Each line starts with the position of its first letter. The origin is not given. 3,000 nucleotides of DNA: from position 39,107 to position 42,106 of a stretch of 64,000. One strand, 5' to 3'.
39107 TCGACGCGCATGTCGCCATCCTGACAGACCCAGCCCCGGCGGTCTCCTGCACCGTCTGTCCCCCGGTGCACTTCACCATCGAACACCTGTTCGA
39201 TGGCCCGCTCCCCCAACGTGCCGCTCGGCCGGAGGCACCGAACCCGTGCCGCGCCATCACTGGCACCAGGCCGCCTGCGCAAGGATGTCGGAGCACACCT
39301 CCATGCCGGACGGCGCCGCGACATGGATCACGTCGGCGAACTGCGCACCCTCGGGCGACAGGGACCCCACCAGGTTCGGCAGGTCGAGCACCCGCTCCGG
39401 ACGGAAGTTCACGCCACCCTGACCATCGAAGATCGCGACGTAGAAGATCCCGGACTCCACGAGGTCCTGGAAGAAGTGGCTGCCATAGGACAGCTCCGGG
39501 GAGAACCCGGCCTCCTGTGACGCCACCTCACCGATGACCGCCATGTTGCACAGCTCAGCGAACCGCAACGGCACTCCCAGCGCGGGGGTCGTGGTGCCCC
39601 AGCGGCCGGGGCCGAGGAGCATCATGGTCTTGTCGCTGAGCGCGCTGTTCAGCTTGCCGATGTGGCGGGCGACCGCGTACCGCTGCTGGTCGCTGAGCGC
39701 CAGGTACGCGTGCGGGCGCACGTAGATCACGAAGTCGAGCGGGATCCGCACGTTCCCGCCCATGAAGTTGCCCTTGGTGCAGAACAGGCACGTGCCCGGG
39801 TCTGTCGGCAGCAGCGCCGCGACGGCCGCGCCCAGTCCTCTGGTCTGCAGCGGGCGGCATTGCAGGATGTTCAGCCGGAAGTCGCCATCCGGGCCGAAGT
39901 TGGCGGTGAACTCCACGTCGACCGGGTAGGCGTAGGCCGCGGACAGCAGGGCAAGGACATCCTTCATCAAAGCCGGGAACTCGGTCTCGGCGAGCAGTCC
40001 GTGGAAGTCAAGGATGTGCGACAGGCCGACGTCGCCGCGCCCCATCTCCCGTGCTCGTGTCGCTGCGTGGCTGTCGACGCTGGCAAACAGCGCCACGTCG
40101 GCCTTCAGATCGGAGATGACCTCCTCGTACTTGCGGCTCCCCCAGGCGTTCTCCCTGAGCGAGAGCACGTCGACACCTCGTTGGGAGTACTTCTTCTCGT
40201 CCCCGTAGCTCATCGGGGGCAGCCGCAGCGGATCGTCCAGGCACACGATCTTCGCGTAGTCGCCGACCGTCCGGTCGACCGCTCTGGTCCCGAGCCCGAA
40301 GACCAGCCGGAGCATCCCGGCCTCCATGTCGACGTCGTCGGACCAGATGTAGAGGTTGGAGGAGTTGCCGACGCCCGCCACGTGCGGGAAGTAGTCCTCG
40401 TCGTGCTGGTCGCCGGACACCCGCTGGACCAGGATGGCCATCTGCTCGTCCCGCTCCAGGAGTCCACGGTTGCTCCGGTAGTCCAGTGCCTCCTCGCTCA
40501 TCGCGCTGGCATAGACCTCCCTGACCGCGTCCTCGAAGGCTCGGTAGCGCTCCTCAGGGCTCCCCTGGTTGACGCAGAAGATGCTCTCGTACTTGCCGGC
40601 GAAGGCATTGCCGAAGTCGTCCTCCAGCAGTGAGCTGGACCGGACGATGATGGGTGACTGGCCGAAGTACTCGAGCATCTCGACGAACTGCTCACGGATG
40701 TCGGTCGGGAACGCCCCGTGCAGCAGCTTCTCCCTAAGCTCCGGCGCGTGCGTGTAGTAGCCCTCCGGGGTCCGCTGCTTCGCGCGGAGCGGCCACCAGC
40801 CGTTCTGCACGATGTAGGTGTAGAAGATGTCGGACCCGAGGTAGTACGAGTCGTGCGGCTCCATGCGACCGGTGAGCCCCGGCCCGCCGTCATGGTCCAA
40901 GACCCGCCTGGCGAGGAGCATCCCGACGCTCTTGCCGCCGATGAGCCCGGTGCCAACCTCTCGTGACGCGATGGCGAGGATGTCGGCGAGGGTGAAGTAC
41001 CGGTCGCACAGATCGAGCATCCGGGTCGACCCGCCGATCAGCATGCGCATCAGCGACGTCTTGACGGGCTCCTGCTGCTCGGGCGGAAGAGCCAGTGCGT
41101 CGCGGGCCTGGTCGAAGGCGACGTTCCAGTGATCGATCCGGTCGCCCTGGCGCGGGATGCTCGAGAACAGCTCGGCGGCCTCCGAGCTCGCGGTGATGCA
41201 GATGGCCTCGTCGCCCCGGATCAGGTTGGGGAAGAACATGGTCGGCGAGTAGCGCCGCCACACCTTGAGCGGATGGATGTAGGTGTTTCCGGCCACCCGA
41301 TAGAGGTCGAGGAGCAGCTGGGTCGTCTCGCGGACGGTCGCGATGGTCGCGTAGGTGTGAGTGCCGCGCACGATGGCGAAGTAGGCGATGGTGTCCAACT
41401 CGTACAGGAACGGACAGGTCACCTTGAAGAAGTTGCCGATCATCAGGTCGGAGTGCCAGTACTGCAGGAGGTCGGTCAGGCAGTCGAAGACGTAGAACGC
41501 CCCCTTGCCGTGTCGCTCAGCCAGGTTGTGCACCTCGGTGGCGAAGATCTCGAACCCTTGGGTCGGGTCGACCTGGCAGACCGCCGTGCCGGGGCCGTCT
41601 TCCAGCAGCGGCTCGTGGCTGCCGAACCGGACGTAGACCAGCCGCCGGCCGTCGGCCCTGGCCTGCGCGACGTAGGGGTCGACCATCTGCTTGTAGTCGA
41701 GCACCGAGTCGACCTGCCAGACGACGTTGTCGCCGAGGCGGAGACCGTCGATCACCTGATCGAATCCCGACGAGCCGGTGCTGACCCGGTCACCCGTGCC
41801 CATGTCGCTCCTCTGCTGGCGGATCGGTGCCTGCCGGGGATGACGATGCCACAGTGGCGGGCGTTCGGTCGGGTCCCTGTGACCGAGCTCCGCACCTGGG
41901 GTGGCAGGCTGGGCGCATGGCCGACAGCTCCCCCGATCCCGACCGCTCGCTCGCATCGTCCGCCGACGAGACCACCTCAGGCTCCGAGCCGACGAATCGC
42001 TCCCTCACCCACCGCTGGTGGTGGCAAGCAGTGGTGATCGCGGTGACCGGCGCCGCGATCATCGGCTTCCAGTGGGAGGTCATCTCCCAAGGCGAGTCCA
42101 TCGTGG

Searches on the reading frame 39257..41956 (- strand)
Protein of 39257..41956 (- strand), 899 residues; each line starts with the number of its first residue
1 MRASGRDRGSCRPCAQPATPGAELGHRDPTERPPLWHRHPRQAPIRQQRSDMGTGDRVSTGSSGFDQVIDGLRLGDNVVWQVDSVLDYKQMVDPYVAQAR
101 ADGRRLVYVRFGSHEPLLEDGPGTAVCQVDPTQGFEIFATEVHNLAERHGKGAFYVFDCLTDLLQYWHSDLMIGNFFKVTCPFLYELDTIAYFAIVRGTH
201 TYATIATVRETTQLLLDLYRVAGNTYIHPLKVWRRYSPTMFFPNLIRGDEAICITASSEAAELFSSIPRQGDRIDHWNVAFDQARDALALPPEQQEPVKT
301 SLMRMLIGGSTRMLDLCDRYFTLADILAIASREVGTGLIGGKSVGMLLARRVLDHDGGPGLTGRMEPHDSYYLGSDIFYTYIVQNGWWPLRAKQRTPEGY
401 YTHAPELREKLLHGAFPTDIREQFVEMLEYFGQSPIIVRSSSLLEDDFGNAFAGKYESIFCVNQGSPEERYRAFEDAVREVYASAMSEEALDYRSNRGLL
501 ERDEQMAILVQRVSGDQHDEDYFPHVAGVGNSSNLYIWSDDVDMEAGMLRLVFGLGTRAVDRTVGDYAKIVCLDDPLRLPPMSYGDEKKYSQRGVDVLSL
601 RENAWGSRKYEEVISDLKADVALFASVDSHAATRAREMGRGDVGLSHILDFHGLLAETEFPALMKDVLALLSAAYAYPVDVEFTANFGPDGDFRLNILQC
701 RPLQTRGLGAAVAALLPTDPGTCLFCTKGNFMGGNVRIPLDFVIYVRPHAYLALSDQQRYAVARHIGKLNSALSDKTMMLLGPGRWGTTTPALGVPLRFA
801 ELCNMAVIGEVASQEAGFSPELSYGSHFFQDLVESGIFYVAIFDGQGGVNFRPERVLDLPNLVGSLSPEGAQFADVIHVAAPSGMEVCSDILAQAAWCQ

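Call 12: search_protein_families(library=pfam, proteins=[window:39257-41956:-], max_evalue=0.01)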
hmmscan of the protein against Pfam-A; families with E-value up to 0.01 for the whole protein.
window:39257-41956:- (899 aa): 1 family
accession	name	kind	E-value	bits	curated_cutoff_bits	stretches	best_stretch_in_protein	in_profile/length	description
PF01326.24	PPDK_N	-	3.4e-40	138.8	27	1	338-707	3-313/328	Pyruvate phosphate dikinase, AMP/ATP-binding domain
